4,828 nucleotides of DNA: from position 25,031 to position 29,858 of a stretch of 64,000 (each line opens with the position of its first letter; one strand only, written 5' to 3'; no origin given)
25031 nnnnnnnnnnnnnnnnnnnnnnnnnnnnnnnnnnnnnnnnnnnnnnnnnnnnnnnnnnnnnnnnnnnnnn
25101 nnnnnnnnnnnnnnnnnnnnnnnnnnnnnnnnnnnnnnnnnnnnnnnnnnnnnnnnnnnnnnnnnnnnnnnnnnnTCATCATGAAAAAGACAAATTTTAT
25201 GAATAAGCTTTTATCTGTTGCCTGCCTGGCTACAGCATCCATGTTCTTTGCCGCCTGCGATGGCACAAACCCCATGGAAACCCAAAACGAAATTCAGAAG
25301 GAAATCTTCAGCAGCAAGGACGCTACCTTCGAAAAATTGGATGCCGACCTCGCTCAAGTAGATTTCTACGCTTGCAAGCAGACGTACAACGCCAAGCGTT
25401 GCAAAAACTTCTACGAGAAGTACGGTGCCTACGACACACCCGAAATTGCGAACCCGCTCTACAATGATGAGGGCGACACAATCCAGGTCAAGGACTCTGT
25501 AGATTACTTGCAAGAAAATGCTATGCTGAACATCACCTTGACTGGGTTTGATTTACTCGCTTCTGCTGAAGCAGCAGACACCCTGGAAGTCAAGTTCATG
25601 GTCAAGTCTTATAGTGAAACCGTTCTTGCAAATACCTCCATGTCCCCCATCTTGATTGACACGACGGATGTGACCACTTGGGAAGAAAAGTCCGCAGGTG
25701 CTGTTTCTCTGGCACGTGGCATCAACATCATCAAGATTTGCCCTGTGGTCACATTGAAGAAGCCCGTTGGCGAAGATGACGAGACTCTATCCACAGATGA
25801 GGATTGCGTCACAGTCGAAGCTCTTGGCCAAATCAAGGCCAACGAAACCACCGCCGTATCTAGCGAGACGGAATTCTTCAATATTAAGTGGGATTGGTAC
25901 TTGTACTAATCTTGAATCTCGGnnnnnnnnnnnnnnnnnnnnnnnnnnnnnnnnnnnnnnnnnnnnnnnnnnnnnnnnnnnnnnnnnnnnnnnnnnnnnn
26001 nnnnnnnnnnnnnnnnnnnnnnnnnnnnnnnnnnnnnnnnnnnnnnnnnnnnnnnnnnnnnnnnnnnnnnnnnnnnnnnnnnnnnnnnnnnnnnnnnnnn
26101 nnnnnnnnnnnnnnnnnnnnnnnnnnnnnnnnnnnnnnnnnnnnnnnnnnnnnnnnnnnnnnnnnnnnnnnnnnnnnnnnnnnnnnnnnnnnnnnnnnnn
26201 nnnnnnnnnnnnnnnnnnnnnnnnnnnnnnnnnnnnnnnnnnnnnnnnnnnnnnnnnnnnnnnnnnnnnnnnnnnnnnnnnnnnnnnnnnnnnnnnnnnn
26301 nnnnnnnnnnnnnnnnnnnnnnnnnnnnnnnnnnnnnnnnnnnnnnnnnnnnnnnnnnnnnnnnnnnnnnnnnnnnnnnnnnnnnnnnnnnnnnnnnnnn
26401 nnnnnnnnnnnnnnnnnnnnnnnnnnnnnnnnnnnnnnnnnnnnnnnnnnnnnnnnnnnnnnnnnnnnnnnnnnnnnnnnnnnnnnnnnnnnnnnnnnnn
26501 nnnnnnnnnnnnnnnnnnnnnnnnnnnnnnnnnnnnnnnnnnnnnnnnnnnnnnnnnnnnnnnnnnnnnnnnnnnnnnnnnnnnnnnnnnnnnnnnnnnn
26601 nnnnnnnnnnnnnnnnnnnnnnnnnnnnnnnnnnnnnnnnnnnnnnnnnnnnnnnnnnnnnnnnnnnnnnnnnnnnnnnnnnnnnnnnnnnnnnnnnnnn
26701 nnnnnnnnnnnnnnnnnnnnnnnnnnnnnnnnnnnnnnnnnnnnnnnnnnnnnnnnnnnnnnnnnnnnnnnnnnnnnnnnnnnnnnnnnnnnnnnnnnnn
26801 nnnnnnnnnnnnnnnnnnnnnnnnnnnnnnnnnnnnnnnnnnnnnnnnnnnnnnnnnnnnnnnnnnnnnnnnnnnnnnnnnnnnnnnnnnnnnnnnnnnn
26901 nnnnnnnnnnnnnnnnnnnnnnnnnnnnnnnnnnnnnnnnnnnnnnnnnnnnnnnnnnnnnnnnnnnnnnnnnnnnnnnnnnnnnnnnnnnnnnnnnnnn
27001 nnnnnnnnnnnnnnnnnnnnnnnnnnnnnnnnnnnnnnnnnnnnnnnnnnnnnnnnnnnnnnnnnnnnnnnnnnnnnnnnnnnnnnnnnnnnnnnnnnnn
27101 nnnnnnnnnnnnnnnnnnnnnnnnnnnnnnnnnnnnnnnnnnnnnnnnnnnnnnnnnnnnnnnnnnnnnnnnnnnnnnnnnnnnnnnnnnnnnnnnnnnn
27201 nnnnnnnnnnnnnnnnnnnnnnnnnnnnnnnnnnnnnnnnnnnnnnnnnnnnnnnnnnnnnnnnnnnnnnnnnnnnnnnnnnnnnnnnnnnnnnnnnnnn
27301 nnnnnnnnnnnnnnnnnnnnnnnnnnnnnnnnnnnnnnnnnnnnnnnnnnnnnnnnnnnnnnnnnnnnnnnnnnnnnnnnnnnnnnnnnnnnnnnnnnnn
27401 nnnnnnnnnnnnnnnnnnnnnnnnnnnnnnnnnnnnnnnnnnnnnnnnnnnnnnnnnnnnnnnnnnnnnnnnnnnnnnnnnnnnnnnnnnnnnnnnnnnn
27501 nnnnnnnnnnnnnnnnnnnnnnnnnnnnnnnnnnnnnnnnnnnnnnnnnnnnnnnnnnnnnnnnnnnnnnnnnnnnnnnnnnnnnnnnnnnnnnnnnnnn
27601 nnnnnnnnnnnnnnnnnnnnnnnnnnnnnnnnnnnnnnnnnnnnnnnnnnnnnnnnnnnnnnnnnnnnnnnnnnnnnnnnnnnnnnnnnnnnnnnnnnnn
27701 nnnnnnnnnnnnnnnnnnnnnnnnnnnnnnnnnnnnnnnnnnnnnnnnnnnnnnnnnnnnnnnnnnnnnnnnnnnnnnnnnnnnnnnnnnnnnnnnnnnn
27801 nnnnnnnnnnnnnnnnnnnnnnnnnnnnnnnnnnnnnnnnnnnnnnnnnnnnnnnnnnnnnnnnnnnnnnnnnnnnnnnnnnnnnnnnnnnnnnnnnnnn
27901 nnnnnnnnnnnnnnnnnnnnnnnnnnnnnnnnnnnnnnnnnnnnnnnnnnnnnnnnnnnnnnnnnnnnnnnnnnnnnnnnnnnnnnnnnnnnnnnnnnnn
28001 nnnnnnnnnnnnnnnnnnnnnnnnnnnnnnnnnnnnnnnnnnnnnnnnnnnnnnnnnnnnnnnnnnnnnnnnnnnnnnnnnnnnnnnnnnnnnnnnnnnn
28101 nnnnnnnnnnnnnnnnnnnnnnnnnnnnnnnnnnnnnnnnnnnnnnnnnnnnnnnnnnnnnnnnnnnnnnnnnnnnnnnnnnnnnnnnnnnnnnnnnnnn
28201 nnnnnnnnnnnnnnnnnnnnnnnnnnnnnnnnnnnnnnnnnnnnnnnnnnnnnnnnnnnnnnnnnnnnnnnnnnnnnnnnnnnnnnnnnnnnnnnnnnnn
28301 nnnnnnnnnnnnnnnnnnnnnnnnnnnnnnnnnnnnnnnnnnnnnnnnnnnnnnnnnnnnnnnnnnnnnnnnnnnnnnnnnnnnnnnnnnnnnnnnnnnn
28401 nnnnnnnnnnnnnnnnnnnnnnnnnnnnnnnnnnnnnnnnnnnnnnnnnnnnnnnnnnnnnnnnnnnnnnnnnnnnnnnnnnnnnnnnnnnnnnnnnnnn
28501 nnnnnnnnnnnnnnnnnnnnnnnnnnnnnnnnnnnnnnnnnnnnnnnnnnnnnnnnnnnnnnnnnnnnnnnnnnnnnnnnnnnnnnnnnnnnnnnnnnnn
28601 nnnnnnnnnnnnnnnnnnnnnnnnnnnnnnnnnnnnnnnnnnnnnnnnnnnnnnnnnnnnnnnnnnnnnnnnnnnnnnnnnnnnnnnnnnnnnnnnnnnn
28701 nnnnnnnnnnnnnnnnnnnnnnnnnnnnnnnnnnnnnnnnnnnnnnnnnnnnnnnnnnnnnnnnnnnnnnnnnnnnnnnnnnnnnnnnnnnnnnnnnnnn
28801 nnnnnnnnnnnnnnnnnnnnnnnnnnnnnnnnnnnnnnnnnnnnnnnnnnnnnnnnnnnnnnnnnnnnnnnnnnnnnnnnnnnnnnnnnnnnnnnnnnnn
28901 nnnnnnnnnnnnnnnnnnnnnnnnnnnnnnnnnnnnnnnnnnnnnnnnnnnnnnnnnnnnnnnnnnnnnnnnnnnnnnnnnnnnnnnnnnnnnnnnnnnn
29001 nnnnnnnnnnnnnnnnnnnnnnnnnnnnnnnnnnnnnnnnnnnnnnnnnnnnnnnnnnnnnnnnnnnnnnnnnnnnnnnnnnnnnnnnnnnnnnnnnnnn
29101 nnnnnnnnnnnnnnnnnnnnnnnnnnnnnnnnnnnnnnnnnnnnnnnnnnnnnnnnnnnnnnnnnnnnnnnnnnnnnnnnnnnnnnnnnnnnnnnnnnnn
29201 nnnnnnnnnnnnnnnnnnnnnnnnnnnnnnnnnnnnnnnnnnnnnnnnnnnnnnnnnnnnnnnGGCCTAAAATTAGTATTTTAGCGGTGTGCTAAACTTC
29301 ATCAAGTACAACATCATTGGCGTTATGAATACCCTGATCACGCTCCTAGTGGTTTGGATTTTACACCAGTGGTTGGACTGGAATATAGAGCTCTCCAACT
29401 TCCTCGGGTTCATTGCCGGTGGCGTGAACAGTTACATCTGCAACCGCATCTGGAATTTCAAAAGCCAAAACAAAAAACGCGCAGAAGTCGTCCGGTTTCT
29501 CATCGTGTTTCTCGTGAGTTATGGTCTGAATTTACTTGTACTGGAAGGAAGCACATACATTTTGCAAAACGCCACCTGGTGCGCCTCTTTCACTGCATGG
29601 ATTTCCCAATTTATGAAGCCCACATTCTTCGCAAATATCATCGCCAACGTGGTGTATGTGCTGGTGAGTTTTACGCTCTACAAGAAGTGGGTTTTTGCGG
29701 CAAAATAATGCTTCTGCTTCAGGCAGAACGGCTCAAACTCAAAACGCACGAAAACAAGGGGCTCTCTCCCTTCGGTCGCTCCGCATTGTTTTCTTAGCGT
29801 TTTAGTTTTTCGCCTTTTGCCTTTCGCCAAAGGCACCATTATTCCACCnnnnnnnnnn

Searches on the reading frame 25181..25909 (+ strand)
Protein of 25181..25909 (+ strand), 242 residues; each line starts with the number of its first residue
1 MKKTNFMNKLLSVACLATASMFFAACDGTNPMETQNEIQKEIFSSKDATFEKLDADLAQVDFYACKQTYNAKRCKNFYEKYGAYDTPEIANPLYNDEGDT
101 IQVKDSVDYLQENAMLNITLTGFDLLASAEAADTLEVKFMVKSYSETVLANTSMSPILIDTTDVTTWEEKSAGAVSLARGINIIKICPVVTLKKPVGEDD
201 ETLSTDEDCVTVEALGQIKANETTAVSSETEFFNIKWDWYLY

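Call 6: search_protein_families(library=ncbifam, proteins=[window:25181-25909:+], max_evalue=1)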
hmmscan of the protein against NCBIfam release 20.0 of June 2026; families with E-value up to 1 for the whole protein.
window:25181-25909:+ (242 aa): 0 families

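Call 21: search_protein_families(library=pfam, proteins=[window:25181-25909:+], max_evalue=0.001)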
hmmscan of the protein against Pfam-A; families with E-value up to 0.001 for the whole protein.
window:25181-25909:+ (242 aa): 0 families

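Call 45: find_homologous_proteins(query=window:25181-25906:+)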
Query window:25181-25906:+ (242 aa): 5 proteins with E <= 0.001 among 595 candidates.
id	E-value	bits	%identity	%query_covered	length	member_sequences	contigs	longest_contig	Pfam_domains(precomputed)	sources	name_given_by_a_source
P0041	1.3e-154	530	100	100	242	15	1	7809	-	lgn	-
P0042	1.9e-138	477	88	100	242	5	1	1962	-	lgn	-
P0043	2.4e-137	474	87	100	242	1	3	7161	-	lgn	-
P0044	1.9e-131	455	86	100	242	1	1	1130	-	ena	-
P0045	5.6e-131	453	83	100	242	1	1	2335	-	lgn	-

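Call 46: find_homologous_proteins(query=A4)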
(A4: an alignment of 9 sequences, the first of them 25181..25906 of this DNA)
Query A4 (9 sequences) (242 aa, profile of the alignment): 32 proteins with E <= 0.001 among 8000 candidates.
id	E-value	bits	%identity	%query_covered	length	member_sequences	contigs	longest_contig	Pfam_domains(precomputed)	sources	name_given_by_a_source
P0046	5.8e-128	444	32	100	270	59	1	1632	-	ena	-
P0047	9.9e-123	427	34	95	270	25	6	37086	-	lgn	-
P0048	8.6e-122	424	33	100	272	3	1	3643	-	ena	-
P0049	1.6e-116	406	32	100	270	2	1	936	-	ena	-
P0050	2.2e-116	406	31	100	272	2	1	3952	-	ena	-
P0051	9.5e-109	381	25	100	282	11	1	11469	-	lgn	-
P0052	6.4e-105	368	32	98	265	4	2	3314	-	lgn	-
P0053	2.3e-103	363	30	98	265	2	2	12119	-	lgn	-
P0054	2.1e-102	360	29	100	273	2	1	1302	-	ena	-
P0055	1.9e-100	354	31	100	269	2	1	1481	-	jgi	jgi:hypothetical protein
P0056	2.6e-99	350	32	100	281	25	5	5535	-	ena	-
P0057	1.7e-96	341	32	100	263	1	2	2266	-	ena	-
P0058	3.7e-96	340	31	100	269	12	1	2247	-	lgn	-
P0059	1.9e-95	337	29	100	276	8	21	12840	-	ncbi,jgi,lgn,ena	jgi:hypothetical protein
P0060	4.5e-95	336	33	98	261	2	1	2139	-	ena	-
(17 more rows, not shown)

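Call 50: find_encoding_contigs(protein=window:25181-25906:+, flank=3000, max_places=4)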
Protein window:25181-25906:+ (242 aa): 3 contigs read that carry it; 3 places shown.
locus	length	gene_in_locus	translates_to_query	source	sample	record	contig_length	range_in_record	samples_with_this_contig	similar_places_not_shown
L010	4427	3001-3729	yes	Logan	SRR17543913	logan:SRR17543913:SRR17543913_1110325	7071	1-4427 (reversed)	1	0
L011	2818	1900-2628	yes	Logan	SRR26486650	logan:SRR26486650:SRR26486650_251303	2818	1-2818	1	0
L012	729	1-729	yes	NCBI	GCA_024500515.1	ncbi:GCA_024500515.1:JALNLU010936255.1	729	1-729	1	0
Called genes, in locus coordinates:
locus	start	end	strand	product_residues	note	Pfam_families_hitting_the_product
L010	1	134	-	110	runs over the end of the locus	PF00190:Cupin_1, PF07883:Cupin_2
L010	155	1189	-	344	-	-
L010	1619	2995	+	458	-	-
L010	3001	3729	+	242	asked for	-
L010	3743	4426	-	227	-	?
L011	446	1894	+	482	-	-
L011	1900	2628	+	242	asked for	-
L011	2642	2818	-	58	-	?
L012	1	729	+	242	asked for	?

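Call 54: predict_structure(alignment_id=A5)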
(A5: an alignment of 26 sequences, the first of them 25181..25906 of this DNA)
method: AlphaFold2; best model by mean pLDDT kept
length: 242 residues; sequences in the alignment: 26
mean_pLDDT: 78.8   pTM: 0.55
mean pLDDT of the five models: 78.8, 78.3, 76.5, 76.2, 75.8
residues with pLDDT >= 90: 84; 70-90: 95; 50-70: 30; < 50: 33
segments of 3 or more residues with pLDDT < 50: 1-30
pLDDT, mean of each block of 10 residues (from residue 1): 37 44 42 51 56 66 87 87 84 82 70 94 90 92 92 90 85 94 95 89 90 88 91 94 91
secondary structure, 60 per line:
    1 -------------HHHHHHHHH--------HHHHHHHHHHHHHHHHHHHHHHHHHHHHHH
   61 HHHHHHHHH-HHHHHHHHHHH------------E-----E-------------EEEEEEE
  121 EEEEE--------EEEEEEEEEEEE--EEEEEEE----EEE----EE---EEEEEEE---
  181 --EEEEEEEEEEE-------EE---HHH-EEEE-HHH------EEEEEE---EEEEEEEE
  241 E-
elements in order: H14-22 H31-69 H71-81 E114-125 E134-145 E148-154 E159-161 E171-177 E183-193 E210-213 E224-229 E233-241

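Call 56: fold_search(model_id=the predicted structure, library=pdb)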
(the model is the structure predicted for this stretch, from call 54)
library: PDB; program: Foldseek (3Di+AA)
matches with E <= 10: 1387; with E <= 0.001: 41
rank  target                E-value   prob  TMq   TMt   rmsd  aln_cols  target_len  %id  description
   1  9zk1_D                1.3e-04  1.00  0.35  0.60   4.7       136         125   10  Crystal structure of a calcium bound C2 domain containing protein from Trichomonas vaginalis (P21 form) (released 2025-12-17)
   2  4icx_C                1.3e-04  1.00  0.33  0.52   4.7       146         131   12  N-terminal C2 domain of human CEP120 (released 2014-06-18)
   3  7a1r_A                1.8e-04  1.00  0.35  0.64   4.0       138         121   11  Crystal structure of the C2B domain of Trypanosoma brucei extended synaptotagmin (E-Syt) (released 2021-06-02)
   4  9zk6_A                1.8e-04  1.00  0.33  0.56   5.2       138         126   11  Crystal structure of a C2 domain containing protein from Trichomonas vaginalis in complex with pyrophosphate (released 2025-12-17)
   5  4icx_A                1.9e-04  1.00  0.32  0.49   5.3       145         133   11  N-terminal C2 domain of human CEP120 (released 2014-06-18)
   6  5mwf_E                2.0e-04  1.00  0.34  0.32   5.3       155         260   10  Human Jagged2 C2-EGF2 (released 2017-06-14)
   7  4xlw_D                2.1e-04  1.00  0.37  0.35   5.2       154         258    6  Complex of Notch1 (EGF11-13) bound to Delta-like 4 (N-EGF2) (released 2015-03-04)
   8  2nsq                  2.1e-04  1.00  0.31  0.47   5.5       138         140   14  Crystal structure of the C2 domain of the human E3 ubiquitin-protein ligase NEDD4-like protein (released 2006-12-19)
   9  5mwf_A                2.4e-04  1.00  0.35  0.32   5.3       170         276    8  Human Jagged2 C2-EGF2 (released 2017-06-14)
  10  9zk0_A                2.4e-04  1.00  0.33  0.51   5.6       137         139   10  Crystal structure of a calcium bound C2 domain containing protein from Trichomonas vaginalis (released 2025-12-17)
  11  9bcz                  2.4e-04  1.00  0.30  0.14   6.4       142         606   15  Chicken 1-phosphatidylinositol 4,5-bisphosphate phosphodiesterase zeta-1 (PLCZ1) in complex with calcium and phosphoryla (released 2024-05-15)
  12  9zk1_C                2.9e-04  1.00  0.35  0.57   4.6       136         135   10  Crystal structure of a calcium bound C2 domain containing protein from Trichomonas vaginalis (P21 form) (released 2025-12-17)
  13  5mwf_B                2.9e-04  1.00  0.35  0.31   5.3       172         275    7  Human Jagged2 C2-EGF2 (released 2017-06-14)
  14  7alk_A                3.0e-04  1.00  0.34  0.35   5.3       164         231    9  Structure of Drosophila C2-DSL-EGF1 (released 2021-08-04)
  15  5ixc_A                3.6e-04  1.00  0.34  0.14   4.9       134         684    7  Human GIVD cytosolic phospholipase A2 in complex with Methyl gamma-Linolenyl Fluorophosphonate (released 2016-06-08)
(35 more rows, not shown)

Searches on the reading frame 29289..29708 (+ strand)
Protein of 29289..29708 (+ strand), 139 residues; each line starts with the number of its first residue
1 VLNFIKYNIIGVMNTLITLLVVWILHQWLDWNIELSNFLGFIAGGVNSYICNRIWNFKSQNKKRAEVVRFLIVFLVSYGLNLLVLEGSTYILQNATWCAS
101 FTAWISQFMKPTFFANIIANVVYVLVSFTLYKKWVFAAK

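Call 68: search_protein_families(library=pfam, proteins=[window:29289-29708:+], max_evalue=0.0001)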
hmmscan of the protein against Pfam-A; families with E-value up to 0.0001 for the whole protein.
window:29289-29708:+ (139 aa): 1 family
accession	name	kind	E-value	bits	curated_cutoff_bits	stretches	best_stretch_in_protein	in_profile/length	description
PF04138.20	GtrA_DPMS_TM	-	3.8e-21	75.9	26.1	1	6-136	1-117/117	GtrA/DPMS, transmembrane domain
